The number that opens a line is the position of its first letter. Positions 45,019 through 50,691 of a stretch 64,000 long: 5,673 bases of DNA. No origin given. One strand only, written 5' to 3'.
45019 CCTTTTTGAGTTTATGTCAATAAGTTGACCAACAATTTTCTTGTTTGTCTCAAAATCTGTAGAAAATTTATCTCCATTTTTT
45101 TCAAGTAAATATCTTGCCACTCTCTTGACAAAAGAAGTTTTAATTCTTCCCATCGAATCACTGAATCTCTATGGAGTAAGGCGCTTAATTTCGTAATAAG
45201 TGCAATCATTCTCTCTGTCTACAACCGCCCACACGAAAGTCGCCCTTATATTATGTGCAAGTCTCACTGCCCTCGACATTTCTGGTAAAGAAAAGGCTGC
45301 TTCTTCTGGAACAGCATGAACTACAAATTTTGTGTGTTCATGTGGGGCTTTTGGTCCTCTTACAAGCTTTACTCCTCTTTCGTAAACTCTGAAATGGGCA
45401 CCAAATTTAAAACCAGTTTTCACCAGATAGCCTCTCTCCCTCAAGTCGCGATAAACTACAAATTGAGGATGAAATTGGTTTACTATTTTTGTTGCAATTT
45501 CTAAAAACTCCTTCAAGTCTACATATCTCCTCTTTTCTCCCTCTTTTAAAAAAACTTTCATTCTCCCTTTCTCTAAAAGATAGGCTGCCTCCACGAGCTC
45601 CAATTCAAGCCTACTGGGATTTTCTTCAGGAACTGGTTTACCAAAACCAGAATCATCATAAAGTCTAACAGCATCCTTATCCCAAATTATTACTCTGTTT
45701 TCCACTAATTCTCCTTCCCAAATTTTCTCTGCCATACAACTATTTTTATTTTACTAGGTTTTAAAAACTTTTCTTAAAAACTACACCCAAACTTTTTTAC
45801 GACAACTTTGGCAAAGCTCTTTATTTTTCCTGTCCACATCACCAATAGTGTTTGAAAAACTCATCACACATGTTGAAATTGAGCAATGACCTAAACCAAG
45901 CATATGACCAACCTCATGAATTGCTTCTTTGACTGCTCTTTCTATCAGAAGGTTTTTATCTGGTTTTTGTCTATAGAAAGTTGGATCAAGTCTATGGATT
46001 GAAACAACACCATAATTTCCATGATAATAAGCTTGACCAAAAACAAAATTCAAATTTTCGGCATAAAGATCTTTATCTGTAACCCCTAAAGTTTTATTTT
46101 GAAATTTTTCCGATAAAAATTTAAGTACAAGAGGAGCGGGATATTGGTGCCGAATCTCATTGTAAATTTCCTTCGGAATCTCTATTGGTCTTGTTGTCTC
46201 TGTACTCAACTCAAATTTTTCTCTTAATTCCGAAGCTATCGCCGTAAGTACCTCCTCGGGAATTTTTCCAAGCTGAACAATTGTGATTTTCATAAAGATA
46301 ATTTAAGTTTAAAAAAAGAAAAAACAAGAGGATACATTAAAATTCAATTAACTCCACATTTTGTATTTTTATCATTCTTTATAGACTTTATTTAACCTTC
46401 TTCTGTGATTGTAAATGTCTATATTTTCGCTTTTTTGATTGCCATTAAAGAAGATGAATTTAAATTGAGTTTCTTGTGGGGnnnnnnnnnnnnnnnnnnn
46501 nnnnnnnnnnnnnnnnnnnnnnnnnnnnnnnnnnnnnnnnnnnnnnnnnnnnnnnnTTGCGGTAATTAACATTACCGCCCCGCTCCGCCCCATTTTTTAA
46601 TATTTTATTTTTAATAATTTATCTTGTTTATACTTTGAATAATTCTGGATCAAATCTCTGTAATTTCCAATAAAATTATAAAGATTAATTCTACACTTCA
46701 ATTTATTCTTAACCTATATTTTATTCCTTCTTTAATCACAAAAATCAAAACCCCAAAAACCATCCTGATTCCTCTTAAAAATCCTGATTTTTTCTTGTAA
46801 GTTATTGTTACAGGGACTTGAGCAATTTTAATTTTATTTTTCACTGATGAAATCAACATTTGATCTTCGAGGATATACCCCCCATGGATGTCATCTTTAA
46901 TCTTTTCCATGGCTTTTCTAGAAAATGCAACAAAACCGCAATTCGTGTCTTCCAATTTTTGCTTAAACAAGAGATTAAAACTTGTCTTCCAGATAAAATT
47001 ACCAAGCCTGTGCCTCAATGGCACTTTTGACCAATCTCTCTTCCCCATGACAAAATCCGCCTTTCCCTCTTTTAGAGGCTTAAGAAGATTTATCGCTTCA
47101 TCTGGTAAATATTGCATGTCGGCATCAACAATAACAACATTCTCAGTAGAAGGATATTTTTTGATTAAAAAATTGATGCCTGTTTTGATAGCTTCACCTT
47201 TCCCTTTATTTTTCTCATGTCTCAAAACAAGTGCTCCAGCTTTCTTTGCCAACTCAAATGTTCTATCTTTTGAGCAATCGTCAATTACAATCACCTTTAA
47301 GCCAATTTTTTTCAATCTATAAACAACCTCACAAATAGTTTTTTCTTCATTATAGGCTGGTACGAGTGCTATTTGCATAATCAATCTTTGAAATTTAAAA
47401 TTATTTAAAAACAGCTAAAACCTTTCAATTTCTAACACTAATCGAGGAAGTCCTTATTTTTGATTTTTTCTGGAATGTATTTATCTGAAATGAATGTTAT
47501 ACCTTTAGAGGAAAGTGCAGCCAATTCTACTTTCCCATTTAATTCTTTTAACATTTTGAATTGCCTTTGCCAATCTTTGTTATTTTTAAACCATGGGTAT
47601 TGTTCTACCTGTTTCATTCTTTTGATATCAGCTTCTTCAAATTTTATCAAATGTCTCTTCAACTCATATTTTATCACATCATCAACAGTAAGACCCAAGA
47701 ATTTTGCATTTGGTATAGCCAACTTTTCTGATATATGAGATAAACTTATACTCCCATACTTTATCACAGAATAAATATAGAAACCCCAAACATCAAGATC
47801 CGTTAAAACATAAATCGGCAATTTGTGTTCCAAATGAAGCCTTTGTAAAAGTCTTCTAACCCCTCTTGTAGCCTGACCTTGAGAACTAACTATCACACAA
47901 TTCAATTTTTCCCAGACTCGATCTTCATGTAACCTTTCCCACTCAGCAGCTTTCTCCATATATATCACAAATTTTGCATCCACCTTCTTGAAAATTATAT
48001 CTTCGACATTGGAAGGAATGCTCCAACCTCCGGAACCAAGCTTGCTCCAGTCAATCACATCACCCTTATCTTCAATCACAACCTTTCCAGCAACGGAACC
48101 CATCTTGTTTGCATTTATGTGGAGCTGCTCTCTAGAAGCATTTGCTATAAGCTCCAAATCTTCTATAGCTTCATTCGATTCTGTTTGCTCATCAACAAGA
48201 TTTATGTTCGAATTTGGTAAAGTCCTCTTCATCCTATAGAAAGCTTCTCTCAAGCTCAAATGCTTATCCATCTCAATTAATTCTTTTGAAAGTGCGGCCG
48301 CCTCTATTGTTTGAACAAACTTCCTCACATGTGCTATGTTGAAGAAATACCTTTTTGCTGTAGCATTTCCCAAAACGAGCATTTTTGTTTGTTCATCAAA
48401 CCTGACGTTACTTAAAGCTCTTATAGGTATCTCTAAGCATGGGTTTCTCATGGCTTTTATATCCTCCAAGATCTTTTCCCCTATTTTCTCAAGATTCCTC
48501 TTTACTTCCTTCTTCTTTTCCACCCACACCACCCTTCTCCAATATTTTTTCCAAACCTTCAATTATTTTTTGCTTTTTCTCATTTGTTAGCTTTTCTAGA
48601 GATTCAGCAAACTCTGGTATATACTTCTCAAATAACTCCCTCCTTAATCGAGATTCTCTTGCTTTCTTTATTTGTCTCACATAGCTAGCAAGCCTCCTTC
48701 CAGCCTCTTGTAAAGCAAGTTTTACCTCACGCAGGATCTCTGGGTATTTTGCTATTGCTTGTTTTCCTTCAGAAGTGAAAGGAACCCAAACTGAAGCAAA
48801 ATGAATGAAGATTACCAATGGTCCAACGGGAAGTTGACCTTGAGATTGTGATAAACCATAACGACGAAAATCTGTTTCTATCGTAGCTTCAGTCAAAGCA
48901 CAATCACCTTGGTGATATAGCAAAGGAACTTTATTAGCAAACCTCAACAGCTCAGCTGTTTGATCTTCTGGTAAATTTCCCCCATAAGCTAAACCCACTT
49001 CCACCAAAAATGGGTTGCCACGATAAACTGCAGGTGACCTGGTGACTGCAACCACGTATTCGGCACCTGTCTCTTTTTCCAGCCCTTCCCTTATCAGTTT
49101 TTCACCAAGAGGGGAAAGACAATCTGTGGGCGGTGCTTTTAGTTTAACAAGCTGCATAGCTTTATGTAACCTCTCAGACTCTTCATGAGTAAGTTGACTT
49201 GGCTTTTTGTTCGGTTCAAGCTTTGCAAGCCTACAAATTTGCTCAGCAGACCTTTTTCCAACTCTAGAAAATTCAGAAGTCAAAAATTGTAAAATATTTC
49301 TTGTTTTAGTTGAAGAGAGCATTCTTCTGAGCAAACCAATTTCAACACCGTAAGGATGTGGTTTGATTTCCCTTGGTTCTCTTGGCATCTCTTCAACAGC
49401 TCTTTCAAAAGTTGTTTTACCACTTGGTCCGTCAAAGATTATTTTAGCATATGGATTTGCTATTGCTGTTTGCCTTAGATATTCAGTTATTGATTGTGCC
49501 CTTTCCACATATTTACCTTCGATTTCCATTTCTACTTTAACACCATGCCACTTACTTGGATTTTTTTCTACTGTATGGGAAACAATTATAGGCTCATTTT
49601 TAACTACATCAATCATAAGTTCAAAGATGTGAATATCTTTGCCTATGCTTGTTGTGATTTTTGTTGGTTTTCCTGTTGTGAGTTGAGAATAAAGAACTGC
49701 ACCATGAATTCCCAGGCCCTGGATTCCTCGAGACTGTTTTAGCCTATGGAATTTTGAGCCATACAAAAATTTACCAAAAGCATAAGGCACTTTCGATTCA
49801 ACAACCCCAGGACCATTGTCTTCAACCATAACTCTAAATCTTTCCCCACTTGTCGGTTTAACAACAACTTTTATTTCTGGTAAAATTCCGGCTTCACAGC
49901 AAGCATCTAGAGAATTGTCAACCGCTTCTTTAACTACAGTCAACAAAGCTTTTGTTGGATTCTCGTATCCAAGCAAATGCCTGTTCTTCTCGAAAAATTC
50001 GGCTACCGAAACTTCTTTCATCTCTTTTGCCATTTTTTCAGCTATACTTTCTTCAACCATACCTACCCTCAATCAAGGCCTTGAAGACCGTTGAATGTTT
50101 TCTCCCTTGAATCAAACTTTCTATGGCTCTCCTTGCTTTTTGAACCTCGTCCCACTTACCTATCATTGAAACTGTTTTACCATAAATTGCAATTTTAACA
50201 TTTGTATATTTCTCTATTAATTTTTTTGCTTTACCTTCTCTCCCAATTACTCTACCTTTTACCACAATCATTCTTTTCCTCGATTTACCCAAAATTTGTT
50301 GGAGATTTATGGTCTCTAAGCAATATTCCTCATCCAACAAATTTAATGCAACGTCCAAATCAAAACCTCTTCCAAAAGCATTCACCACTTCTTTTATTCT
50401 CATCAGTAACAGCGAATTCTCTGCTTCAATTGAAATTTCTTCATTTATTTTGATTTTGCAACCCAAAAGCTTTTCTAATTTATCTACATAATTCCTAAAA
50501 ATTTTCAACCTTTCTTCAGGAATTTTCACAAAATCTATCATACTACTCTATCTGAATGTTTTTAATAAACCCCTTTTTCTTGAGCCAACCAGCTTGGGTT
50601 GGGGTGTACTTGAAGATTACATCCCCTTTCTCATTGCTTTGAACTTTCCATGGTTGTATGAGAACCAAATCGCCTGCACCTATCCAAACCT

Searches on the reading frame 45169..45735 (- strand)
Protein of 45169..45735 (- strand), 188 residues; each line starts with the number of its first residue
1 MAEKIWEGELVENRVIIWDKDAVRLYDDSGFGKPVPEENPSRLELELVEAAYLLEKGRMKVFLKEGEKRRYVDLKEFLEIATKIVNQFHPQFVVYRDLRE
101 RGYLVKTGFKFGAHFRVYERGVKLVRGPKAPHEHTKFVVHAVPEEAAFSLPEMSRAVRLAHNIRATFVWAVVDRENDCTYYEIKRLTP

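Call 67: search_protein_families(library=pfam, proteins=[window:45169-45735:-])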
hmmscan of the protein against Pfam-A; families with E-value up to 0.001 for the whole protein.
window:45169-45735:- (188 aa): 2 families
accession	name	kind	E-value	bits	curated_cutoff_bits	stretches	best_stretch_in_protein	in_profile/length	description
PF01974.23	tRNA_int_endo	-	9.4e-27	93.4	27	1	88-180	1-85/85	tRNA intron endonuclease, catalytic C-terminal domain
PF02778.19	tRNA_int_endo_N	-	6.6e-18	64.4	21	1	7-71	2-63/67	tRNA intron endonuclease, N-terminal domain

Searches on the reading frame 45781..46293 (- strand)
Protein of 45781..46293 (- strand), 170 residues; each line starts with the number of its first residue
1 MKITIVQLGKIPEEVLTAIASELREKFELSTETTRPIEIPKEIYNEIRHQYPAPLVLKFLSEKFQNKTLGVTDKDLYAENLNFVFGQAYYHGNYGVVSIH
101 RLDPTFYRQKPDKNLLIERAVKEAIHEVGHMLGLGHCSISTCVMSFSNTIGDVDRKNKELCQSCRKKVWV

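Call 67: search_protein_families(library=pfam, proteins=[window:45781-46293:-])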
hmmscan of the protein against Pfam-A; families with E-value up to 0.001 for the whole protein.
window:45781-46293:- (170 aa): 2 families
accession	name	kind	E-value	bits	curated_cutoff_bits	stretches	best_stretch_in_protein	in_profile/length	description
PF07998.17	Peptidase_M54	-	1.4e-31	110.5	24.4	1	63-168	92-192/194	Peptidase family M54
PF00413.30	Peptidase_M10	-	8.5e-05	22.9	24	1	122-147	110-135/159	Matrixin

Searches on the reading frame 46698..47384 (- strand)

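Call 66: search_protein_families(library=pfam, proteins=[window:46698-47384:-])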
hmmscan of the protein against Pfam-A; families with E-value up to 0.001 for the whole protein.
window:46698-47384:- (228 aa): 2 families
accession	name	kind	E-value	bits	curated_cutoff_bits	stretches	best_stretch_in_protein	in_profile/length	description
PF00535.33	Glycos_transf_2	-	2.1e-23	83.5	23.3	1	7-162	3-167/168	Glycosyl transferase family 2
PF12804.13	NTP_transf_3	-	0.00061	20.4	27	1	11-115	21-122/160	MobA-like NTP transferase domain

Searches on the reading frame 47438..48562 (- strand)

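Call 67: search_protein_families(library=pfam, proteins=[window:47438-48562:-])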
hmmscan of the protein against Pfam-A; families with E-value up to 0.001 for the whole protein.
window:47438-48562:- (374 aa): 3 families
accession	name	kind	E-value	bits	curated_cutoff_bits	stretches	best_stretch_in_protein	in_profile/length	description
PF21180.3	TOP6A-Spo11_Toprim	-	6.1e-55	186.2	24.1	1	198-367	1-170/170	Topoisomerase 6 subunit A/Spo11, Toprim domain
PF04406.19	TP6A_N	-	6.8e-13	48.7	26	1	80-149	1-62/62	Type IIB DNA topoisomerase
PF20768.2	Topo_VI_alpha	-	7.9e-09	35.6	23.6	1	155-195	5-50/50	All-beta domain in DNA topoisomerase VI alpha subunit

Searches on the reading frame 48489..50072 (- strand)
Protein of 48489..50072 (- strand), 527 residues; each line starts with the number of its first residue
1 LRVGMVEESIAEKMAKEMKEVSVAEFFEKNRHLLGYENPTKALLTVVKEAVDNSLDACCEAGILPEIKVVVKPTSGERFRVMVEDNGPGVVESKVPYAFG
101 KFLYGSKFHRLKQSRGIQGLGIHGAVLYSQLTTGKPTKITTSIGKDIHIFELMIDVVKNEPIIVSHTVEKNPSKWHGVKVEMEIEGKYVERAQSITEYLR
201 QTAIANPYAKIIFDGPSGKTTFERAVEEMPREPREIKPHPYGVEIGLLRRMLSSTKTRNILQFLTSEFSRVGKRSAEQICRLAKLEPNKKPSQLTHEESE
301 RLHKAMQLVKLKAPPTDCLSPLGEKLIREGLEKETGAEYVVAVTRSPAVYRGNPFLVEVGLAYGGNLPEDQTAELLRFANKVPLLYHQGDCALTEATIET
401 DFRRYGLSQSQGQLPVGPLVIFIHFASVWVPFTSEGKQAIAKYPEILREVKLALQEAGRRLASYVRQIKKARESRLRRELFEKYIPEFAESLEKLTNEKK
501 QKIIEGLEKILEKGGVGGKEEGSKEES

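Call 67: search_protein_families(library=pfam, proteins=[window:48489-50072:-])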
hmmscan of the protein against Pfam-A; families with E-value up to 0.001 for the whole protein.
window:48489-50072:- (527 aa): 3 families
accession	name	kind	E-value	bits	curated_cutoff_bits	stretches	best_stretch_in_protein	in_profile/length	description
PF09239.17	Topo-VIb_trans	-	4.4e-59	199.3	24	1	314-475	1-157/159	Topoisomerase VI B subunit, transducer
PF13589.12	HATPase_c_3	-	3.4e-10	40.5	25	1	45-170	5-121/137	Histidine kinase-, DNA gyrase B-, and HSP90-like ATPase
PF02518.31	HATPase_c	-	8.1e-09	36.3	26.4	1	41-130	4-85/111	Histidine kinase-, DNA gyrase B-, and HSP90-like ATPase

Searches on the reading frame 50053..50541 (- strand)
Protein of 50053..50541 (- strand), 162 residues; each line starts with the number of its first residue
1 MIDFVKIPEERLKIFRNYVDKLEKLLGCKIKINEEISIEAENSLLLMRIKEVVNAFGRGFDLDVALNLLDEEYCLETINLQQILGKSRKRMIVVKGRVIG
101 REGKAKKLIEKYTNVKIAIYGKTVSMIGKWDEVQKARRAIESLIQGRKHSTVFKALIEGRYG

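Call 67: search_protein_families(library=pfam, proteins=[window:50053-50541:-])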
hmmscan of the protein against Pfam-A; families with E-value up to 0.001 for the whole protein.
window:50053-50541:- (162 aa): 3 families
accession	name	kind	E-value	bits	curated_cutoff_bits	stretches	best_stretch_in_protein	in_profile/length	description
PF21800.4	KH_KRR1_2nd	-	1e-09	38.7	27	1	76-145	4-72/91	KRR1 small subunit processome component, second KH domain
PF00013.35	KH_1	-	1.6e-07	31.4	21.5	1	96-141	12-65/66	KH domain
PF22891.2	KH_PNO1_2nd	-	1.3e-05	25.7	27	1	81-155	8-82/90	Eukaryotic type KH-domain (KH-domain type I) (327.11.2)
